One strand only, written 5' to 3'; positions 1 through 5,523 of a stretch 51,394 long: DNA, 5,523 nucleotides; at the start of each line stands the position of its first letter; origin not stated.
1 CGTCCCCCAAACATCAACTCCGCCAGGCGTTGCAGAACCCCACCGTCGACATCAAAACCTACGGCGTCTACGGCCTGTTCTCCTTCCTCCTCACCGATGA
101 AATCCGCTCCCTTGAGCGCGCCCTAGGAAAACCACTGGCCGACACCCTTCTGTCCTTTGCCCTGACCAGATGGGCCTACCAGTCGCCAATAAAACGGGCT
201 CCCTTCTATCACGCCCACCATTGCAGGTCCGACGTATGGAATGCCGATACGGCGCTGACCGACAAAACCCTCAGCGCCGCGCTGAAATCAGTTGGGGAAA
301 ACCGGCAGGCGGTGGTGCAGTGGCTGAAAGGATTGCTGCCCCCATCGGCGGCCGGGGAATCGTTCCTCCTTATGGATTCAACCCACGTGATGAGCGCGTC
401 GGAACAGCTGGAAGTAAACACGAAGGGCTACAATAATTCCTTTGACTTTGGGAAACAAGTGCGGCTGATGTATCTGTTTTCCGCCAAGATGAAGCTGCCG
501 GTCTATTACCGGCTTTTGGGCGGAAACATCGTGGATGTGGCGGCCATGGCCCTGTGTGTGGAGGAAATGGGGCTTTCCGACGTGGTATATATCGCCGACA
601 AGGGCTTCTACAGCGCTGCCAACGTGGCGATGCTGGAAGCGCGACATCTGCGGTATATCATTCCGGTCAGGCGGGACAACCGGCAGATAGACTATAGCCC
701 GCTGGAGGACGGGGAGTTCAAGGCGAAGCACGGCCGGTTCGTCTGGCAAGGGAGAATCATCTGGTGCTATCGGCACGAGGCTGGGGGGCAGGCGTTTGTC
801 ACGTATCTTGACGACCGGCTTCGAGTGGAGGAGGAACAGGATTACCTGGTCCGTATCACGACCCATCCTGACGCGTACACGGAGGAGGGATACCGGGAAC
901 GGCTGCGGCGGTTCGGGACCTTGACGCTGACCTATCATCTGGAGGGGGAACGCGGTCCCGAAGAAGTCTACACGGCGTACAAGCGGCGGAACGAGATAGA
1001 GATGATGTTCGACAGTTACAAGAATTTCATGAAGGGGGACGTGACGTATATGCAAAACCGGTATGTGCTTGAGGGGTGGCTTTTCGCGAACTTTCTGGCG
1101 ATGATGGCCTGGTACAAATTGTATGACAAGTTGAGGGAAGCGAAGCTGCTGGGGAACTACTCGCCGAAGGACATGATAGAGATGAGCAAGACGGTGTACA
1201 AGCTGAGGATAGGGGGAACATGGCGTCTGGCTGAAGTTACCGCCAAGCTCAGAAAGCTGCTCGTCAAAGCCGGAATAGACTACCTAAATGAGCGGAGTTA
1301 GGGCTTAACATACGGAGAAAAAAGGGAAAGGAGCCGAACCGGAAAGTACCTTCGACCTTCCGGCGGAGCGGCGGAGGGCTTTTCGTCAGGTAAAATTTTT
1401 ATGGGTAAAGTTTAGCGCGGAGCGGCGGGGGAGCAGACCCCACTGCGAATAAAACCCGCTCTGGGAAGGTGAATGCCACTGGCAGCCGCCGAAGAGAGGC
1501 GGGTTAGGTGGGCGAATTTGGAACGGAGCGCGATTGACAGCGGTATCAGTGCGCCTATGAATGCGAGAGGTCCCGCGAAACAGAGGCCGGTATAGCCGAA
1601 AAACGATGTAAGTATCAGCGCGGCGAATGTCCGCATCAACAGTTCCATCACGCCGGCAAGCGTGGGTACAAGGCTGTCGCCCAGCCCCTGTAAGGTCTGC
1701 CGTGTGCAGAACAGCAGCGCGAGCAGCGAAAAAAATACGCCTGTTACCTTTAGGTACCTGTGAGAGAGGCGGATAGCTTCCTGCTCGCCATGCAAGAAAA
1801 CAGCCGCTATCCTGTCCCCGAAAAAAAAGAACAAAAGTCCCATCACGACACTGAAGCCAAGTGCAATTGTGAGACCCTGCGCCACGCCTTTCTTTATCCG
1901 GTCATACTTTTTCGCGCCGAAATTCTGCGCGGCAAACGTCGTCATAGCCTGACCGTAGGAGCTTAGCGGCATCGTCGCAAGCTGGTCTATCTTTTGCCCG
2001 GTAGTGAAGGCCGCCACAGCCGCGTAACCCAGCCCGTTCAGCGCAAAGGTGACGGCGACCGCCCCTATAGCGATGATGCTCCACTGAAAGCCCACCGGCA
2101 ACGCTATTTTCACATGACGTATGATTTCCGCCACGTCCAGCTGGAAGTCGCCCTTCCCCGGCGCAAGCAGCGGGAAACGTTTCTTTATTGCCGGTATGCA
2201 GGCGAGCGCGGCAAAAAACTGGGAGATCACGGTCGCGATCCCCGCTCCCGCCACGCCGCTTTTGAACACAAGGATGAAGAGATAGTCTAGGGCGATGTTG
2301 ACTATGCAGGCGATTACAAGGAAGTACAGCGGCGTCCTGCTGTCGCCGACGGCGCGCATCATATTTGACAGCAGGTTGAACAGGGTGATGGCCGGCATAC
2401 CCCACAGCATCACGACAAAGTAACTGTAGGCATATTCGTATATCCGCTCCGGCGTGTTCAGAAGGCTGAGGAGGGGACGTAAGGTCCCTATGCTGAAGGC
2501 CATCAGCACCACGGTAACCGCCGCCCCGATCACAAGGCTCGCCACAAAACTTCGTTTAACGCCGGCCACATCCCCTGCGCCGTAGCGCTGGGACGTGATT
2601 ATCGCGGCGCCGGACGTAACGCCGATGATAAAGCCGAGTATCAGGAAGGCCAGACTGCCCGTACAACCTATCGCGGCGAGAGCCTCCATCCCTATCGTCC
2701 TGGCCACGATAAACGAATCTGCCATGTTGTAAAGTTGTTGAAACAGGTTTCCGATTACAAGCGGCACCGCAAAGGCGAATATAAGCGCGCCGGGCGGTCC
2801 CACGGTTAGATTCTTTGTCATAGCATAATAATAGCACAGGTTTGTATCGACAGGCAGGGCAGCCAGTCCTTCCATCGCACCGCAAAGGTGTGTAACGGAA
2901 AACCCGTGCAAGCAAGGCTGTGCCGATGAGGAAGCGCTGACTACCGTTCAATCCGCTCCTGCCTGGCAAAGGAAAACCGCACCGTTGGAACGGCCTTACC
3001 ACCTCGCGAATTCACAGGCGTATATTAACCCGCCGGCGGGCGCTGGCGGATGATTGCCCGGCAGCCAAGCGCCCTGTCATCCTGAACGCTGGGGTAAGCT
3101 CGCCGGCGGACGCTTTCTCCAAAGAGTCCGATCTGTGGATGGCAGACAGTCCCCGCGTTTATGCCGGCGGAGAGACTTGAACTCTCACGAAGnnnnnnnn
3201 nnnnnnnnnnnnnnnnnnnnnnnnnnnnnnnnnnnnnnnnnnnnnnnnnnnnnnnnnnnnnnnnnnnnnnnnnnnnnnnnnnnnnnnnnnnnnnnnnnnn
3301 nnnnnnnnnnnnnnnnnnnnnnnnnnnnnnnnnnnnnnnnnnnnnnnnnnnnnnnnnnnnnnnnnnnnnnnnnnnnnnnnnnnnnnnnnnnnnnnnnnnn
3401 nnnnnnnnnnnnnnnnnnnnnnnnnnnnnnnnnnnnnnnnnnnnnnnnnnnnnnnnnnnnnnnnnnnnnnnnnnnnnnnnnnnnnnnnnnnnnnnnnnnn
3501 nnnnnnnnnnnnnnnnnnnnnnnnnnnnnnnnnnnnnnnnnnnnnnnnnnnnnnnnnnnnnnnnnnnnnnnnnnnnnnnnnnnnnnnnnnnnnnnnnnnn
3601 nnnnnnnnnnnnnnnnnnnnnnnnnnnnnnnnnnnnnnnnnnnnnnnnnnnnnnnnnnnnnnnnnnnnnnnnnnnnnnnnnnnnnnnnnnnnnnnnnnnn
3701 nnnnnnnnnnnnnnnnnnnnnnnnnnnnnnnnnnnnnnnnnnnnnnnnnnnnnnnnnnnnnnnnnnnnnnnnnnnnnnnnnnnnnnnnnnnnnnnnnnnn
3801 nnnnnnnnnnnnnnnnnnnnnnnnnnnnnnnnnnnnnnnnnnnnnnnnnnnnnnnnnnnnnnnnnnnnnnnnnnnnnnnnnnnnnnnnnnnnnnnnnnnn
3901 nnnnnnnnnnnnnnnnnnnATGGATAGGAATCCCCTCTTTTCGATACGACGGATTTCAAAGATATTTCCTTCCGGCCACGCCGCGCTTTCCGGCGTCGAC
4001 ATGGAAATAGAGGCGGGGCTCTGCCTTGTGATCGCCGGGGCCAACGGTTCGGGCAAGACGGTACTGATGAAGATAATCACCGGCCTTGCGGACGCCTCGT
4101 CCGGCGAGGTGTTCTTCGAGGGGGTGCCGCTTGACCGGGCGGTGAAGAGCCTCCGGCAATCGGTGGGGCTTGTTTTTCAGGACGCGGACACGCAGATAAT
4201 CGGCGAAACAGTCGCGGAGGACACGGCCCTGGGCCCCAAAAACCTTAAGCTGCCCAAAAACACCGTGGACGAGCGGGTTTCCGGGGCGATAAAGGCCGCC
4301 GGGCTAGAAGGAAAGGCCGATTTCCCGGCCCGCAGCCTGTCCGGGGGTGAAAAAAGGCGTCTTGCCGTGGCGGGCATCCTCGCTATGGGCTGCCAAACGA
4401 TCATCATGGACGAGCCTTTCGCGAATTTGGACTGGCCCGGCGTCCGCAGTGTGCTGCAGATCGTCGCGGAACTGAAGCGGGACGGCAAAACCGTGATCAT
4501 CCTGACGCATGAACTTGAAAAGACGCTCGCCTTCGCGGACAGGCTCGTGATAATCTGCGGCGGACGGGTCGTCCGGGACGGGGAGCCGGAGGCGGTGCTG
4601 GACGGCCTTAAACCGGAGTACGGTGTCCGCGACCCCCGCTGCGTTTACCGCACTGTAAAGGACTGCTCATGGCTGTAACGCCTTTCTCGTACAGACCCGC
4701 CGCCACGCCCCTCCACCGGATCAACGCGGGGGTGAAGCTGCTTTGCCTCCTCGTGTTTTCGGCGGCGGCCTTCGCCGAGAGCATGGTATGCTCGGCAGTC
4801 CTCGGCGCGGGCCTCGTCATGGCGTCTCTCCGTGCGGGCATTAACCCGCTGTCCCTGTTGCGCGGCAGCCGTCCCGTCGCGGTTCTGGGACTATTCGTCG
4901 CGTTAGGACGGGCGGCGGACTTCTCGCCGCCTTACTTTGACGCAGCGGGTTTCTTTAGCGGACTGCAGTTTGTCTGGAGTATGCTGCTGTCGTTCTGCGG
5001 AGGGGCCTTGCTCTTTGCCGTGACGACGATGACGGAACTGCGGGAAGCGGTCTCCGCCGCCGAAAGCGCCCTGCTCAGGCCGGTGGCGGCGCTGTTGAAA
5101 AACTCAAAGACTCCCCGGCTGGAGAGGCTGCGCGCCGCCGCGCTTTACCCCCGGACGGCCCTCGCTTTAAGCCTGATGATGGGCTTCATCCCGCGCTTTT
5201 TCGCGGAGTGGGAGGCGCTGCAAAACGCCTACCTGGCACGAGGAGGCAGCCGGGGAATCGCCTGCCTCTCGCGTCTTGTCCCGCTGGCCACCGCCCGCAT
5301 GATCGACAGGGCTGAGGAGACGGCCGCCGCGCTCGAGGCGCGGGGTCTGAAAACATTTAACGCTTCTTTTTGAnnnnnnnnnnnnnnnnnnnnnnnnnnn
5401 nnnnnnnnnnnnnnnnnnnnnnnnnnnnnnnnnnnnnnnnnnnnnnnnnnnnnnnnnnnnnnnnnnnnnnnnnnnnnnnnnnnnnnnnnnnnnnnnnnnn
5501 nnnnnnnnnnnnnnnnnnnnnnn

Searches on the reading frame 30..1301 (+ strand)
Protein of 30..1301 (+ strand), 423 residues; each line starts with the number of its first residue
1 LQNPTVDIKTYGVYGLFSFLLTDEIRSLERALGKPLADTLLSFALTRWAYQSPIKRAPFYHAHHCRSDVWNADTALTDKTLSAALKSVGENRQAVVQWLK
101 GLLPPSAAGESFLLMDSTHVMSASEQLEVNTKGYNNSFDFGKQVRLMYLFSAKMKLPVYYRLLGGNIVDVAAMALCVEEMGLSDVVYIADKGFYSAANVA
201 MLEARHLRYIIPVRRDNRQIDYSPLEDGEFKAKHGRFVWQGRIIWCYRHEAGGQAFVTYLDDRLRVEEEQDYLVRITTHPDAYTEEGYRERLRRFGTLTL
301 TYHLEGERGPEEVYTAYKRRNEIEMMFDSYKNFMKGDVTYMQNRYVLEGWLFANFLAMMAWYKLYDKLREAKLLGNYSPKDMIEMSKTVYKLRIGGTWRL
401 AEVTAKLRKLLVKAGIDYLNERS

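Call 16: search_protein_families(library=pfam, proteins=[window:30-1301:+])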
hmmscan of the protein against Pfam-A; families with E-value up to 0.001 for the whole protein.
window:30-1301:+ (423 aa): 1 family
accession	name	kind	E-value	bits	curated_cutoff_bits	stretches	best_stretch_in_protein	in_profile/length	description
PF01609.27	DDE_Tnp_1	-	3.6e-13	50.2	23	1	109-358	3-198/200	Transposase DDE domain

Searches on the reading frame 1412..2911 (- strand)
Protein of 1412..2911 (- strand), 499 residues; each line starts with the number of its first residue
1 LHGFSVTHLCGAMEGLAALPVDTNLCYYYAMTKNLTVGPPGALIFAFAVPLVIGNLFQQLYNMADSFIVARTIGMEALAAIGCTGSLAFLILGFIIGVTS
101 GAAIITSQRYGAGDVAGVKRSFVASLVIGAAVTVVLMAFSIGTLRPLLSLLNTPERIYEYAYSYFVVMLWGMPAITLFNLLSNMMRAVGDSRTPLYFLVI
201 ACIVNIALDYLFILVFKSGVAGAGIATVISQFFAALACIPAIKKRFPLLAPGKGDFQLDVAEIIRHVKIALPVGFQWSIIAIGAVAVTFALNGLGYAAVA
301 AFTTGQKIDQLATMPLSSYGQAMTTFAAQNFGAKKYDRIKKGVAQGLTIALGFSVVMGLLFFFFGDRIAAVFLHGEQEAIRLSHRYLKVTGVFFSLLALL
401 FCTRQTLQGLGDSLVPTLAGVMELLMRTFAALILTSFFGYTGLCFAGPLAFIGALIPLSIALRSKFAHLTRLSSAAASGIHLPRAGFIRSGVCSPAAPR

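Call 16: search_protein_families(library=pfam, proteins=[window:1412-2911:-])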
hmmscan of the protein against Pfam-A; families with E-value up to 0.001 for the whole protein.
window:1412-2911:- (499 aa): 2 families
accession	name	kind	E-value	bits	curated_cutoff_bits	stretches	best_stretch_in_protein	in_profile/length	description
PF01554.23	MatE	-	4.3e-53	179.7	24.9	2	50-211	1-161/161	MatE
PF03023.19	MurJ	-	1.6e-07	30.7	27.4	1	45-249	200-406/451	Lipid II flippase MurJ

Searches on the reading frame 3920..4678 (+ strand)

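Call 73: search_protein_families(library=pfam, proteins=[window:3920-4678:+])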
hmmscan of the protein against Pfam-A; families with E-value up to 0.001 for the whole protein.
window:3920-4678:+ (252 aa): 3 families
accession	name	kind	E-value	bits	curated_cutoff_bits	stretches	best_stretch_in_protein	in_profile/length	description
PF00005.33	ABC_tran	-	4.4e-27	95.8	25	1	23-168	1-137/137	ABC transporter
PF13304.12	AAA_21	-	2.1e-12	48.2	27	2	130-198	228-299/304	AAA domain, putative AbiEii toxin, Type IV TA system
PF02463.25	SMC_N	-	2.5e-06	27.5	40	1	36-210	27-209/220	RecF/RecN/SMC N terminal domain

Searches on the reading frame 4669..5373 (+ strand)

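Call 73: search_protein_families(library=pfam, proteins=[window:4669-5373:+])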
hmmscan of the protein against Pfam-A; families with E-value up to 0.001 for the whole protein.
window:4669-5373:+ (234 aa): 1 family
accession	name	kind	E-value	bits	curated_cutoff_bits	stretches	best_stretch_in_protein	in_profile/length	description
PF02361.21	CbiQ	-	6.1e-05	23.2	25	1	13-227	3-208/216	Cobalt transport protein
